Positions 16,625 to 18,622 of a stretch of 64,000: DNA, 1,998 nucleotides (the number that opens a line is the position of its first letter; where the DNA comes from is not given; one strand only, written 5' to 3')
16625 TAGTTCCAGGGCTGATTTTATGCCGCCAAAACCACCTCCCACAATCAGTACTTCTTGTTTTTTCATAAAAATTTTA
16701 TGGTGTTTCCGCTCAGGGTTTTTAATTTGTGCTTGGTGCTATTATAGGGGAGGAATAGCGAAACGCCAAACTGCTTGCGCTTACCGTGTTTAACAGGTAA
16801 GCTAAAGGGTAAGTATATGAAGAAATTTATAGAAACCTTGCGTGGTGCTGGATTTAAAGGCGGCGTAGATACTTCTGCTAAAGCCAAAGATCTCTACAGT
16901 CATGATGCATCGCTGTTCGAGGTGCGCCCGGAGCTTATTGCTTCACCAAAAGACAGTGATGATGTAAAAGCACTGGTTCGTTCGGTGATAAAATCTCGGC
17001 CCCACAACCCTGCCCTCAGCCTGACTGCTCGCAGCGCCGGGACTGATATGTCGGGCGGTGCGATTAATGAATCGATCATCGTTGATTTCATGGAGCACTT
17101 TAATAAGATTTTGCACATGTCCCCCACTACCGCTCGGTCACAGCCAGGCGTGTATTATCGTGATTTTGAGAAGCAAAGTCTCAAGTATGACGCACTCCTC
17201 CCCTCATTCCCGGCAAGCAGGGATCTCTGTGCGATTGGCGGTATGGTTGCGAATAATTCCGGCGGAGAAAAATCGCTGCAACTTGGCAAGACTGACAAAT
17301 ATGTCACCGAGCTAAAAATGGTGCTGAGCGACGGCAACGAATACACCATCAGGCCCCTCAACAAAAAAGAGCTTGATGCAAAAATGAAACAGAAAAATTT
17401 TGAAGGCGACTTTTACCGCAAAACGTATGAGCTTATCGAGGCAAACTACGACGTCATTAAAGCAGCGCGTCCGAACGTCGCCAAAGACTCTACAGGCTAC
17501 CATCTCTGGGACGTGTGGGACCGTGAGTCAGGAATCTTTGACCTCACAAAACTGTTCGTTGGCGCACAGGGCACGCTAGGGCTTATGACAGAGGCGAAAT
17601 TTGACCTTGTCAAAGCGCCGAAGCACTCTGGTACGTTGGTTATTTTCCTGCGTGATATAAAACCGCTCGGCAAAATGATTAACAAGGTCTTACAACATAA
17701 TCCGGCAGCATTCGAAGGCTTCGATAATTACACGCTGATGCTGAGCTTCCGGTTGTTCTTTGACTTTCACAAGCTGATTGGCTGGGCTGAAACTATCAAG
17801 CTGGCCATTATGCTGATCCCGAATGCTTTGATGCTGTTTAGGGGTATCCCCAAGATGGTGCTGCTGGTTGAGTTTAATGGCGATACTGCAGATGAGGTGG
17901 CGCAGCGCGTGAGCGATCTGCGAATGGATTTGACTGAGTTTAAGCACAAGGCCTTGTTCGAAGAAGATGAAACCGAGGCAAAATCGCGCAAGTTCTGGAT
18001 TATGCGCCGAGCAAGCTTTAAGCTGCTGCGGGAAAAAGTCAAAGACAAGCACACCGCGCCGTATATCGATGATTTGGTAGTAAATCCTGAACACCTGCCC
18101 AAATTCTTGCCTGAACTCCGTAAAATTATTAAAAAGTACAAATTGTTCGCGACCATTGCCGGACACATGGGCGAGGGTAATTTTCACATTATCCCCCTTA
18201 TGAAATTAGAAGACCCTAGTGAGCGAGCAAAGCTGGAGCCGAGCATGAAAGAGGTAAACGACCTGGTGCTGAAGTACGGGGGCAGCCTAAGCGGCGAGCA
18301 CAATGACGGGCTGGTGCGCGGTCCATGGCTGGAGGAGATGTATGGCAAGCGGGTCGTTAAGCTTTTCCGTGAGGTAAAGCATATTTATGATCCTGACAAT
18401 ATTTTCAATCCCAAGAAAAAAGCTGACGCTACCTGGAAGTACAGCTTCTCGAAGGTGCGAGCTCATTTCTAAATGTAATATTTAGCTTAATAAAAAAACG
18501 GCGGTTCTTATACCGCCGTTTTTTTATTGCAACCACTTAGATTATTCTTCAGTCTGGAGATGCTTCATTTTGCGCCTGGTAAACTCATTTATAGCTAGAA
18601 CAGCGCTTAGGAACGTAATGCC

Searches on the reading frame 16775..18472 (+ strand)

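Call 97: search_protein_families(library=pfam, proteins=[window:16775-18472:+], max_evalue=0.0001)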
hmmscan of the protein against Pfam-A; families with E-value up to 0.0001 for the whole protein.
window:16775-18472:+ (565 aa): 2 families
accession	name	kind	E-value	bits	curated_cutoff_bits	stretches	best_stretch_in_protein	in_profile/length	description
PF02913.24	FAD-oxidase_C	-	4e-45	154.9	21.2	1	282-548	2-247/248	FAD linked oxidases, C-terminal domain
PF01565.28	FAD_binding_4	-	6.3e-21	75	26.4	1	52-190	1-136/139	FAD binding domain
